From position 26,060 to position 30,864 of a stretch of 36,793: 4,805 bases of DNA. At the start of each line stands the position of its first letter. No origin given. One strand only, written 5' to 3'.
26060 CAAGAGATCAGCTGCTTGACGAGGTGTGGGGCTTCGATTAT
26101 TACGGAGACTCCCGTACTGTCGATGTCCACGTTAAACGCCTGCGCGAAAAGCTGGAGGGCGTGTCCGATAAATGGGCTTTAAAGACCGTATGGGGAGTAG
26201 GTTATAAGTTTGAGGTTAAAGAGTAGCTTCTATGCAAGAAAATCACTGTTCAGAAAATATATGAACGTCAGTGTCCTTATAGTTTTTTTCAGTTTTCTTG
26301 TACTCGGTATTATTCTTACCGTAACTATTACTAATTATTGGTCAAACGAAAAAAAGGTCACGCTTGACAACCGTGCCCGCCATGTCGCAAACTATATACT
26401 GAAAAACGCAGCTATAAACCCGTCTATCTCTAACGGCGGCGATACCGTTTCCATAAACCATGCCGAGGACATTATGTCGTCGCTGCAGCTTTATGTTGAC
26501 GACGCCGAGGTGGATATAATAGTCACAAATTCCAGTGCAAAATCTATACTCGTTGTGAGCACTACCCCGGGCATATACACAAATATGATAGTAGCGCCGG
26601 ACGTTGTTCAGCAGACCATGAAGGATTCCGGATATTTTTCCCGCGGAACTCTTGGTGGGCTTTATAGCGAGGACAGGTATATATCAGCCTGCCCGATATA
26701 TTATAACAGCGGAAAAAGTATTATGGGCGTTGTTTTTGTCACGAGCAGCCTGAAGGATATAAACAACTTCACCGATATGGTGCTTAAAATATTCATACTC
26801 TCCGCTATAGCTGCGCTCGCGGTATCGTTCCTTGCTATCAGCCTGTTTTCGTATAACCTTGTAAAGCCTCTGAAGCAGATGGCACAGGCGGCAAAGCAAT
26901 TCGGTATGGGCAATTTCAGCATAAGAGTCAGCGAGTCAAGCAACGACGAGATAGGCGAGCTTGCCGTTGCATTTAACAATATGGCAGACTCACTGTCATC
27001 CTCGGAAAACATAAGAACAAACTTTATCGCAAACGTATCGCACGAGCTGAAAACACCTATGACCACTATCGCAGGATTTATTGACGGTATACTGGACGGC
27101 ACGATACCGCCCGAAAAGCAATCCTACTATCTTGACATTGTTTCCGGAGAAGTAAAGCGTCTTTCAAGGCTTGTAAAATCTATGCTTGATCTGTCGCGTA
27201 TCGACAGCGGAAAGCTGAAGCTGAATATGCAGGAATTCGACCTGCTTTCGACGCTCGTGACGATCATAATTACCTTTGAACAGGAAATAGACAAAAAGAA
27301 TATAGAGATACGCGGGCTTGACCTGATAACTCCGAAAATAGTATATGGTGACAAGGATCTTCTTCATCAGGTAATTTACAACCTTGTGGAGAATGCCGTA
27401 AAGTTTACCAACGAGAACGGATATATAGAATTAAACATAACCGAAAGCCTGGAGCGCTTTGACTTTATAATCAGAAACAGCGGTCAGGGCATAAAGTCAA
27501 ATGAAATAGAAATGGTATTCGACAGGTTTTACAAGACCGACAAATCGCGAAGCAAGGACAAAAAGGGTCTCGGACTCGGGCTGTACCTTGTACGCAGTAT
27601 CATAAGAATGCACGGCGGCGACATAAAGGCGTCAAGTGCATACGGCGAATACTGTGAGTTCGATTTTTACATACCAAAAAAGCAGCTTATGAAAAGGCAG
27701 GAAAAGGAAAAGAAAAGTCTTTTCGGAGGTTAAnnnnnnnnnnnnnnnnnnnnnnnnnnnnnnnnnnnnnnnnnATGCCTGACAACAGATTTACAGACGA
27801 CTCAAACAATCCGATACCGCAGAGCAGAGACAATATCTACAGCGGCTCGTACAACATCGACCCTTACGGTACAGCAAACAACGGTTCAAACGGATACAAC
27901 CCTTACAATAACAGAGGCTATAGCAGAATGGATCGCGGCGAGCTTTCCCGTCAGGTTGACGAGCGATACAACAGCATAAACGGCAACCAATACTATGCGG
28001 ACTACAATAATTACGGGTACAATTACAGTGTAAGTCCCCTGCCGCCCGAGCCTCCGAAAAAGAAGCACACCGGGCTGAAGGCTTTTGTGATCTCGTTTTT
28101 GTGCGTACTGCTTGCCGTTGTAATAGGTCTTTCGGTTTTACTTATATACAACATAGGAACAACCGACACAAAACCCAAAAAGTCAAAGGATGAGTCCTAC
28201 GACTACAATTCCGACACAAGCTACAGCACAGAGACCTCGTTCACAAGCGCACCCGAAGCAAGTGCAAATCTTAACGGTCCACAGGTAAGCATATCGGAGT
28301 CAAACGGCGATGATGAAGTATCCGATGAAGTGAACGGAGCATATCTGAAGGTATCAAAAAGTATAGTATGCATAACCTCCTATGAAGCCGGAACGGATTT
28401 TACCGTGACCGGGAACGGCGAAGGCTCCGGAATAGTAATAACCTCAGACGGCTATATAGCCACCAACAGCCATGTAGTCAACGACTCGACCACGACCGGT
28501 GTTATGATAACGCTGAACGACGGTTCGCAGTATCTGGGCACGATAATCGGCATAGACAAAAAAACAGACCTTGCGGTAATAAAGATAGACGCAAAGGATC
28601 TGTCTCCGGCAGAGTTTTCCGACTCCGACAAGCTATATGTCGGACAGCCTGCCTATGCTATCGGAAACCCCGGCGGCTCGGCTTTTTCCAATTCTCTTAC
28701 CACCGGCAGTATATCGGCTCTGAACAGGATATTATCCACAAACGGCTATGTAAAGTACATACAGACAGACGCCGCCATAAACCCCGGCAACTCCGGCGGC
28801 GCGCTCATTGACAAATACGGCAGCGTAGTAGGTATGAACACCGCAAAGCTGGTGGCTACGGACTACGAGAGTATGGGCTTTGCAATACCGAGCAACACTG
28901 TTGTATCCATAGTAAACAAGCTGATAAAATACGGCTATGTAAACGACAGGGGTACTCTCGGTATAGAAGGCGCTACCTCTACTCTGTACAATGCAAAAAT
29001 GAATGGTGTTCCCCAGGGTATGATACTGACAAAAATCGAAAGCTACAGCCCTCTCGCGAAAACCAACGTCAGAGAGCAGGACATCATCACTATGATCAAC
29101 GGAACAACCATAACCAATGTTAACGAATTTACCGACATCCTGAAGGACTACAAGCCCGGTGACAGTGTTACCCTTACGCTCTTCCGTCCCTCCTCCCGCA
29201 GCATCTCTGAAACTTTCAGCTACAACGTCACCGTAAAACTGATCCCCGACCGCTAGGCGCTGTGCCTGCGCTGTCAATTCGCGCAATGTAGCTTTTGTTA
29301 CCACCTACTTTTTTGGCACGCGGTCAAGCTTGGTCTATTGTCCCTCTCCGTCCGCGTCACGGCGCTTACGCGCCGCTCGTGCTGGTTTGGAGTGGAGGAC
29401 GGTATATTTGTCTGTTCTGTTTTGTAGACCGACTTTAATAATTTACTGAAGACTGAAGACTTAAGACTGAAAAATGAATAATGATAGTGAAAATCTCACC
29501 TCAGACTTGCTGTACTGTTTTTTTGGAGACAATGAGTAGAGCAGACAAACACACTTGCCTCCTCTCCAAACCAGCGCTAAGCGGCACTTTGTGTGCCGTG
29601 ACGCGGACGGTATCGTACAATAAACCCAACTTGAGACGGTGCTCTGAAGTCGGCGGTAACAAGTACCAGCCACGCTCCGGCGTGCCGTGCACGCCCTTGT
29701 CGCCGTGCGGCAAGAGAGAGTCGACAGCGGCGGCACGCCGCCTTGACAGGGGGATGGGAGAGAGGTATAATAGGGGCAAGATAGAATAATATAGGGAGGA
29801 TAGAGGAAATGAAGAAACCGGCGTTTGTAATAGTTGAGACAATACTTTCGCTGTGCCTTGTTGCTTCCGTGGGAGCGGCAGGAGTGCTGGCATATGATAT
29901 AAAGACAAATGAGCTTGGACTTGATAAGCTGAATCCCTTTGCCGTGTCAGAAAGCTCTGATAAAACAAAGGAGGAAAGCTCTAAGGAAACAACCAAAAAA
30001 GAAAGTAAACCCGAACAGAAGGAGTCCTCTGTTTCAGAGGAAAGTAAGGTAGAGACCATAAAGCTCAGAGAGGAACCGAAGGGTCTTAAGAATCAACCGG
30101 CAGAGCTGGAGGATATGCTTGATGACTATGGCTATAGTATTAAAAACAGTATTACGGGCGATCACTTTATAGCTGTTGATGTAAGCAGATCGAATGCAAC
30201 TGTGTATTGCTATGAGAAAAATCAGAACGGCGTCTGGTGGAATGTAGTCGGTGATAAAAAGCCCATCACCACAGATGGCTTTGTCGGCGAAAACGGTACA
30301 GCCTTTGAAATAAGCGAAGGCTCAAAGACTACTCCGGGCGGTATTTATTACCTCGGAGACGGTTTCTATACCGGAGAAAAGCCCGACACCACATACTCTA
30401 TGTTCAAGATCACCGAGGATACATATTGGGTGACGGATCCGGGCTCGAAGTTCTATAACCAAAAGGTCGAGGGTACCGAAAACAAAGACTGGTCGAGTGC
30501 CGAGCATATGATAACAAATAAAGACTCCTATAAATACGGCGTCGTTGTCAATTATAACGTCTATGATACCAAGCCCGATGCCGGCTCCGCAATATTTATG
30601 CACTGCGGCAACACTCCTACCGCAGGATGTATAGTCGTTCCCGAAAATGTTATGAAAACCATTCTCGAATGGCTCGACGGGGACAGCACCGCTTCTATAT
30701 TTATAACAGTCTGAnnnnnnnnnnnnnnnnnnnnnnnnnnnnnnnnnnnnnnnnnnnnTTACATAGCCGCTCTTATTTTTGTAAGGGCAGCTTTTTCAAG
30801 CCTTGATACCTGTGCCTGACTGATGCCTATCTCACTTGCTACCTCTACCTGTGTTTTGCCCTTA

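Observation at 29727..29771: Seven repeat copies end flush against an outward-facing sigma-A promoter with an abnormally G-rich spacer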

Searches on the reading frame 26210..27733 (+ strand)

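Call 15: search_protein_families(library=pfam, proteins=[window:26210-27733:+])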
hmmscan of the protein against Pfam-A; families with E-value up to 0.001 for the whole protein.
window:26210-27733:+ (507 aa): 4 families
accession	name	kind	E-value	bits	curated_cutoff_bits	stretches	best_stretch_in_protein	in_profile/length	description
PF02518.31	HATPase_c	-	1.1e-24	87.4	26.4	1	380-491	1-110/111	Histidine kinase-, DNA gyrase B-, and HSP90-like ATPase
PF00512.31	HisKA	-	8.1e-19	67.9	26.9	1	269-334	2-66/66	His Kinase A (phospho-acceptor) domain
PF00672.30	HAMP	-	8.4e-17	61.7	25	1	213-263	2-52/53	HAMP domain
PF14501.12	HATPase_c_5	-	0.0001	22.6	22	1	387-476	8-90/102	GHKL domain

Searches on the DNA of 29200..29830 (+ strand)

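Call 49: search_rna_families(source=window, start=29200, end=29830, threshold=evalue, max_evalue=5, show_alignments=2)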
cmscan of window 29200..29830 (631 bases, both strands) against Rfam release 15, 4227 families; matches with E-value up to 5: 1.
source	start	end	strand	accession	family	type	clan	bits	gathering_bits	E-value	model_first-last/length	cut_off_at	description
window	29789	29822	+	RF03001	leuA-Halobacteria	Cis-reg;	-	15.6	47.9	1.3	1-53/53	no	leuA-Halobacteria RNA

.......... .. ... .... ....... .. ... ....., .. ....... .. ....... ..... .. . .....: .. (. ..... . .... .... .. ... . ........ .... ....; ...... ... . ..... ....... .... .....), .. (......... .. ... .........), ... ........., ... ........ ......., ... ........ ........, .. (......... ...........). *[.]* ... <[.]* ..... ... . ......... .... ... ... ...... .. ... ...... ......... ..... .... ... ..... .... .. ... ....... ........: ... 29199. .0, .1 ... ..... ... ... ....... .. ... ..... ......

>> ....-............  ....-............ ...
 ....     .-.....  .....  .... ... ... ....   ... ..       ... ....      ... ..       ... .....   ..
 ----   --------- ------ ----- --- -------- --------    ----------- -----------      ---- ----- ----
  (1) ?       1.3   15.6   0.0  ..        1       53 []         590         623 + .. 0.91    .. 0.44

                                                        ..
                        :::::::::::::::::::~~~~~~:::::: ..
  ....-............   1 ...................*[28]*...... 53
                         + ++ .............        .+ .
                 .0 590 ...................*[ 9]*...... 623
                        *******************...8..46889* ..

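Call 75: search_dna_similar(query=window:29257-29745:+, collection=plasmids, mode=distant, max_rows=8)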
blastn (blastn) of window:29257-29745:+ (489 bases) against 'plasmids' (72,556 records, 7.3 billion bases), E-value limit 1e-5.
No match.

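Call 76: search_dna_similar(query=window:29257-29745:+, collection=phages, mode=distant, max_rows=8)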
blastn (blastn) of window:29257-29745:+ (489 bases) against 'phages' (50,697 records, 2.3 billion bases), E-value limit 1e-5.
No match.

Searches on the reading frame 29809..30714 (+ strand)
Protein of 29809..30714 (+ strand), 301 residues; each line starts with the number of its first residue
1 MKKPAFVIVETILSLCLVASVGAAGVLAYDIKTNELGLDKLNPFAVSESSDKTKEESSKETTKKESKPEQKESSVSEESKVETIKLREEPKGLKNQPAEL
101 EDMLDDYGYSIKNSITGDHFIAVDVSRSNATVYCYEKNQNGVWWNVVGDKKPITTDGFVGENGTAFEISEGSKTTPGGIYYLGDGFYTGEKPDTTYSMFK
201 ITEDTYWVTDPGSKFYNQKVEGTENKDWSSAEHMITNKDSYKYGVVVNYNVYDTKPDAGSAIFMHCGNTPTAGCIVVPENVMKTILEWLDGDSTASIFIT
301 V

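Call 15: search_protein_families(library=pfam, proteins=[window:29809-30714:+])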
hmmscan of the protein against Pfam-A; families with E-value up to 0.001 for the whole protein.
window:29809-30714:+ (301 aa): 1 family
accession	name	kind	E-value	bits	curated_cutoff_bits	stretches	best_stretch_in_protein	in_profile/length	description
PF03734.19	YkuD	-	1.4e-07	32.7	23.4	1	121-290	4-139/146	L,D-transpeptidase catalytic domain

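Call 21: find_encoding_contigs(protein=window:29809-30714:+, flank=10000, max_places=10)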
Protein window:29809-30714:+ (301 aa): 1 contig read that carries it; 1 place shown.
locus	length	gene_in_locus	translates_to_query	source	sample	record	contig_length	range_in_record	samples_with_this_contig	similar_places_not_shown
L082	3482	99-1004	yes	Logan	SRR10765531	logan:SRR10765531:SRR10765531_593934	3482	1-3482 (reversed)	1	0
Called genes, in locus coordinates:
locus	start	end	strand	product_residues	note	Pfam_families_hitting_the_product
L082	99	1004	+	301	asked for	PF03734:YkuD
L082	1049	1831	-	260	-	PF04542:Sigma70_r2, PF04539:Sigma70_r3 (weak), PF08281:Sigma70_r4_2 (weak), PF04545:Sigma70_r4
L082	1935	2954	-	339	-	PF06723:MreB_Mbl, PF00012:HSP70, PF11104:PilM_2 (faint), PF14450:FtsA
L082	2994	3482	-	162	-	?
